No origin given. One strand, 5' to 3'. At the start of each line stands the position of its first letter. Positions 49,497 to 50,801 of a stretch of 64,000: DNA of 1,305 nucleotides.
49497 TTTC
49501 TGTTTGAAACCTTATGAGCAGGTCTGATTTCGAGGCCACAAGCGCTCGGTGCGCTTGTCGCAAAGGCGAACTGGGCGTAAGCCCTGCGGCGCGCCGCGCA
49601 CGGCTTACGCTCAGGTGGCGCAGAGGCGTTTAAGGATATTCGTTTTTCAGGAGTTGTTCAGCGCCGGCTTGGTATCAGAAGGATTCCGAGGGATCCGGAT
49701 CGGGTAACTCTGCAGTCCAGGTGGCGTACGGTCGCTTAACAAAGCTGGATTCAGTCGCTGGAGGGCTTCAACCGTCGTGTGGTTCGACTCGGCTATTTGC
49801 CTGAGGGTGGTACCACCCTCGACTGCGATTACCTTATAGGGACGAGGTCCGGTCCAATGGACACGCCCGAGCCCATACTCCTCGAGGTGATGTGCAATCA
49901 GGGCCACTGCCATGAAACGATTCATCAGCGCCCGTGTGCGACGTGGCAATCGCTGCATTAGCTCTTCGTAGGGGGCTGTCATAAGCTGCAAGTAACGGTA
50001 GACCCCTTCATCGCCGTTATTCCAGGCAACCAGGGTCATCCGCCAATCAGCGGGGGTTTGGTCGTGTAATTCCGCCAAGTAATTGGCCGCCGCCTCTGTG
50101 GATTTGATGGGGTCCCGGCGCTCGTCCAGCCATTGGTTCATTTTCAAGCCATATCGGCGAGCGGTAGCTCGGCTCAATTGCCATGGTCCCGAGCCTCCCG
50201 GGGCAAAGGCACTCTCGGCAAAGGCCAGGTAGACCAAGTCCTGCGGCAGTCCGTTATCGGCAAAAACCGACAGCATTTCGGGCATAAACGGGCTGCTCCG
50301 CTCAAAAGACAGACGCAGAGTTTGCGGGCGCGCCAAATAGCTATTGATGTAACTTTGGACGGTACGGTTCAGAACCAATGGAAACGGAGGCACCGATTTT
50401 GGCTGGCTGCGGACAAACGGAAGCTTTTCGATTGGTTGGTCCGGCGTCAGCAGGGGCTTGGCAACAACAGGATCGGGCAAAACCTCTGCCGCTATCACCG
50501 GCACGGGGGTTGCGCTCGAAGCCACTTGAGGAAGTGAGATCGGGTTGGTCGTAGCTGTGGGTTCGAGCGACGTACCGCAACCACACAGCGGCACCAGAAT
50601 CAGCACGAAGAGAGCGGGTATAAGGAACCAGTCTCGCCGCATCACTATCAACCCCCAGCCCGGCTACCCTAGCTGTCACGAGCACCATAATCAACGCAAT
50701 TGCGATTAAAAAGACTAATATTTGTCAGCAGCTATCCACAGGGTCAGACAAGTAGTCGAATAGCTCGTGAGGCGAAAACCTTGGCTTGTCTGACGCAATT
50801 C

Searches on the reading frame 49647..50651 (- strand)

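Call 88: search_protein_families(library=pfam, proteins=[window:49647-50651:-], max_evalue=0.0001)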
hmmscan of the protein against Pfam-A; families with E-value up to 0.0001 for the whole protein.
window:49647-50651:- (334 aa): 1 family
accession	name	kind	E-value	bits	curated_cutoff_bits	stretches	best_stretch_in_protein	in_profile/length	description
PF01464.25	SLT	-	4.5e-15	55.7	21.3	1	136-222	14-106/117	Transglycosylase SLT domain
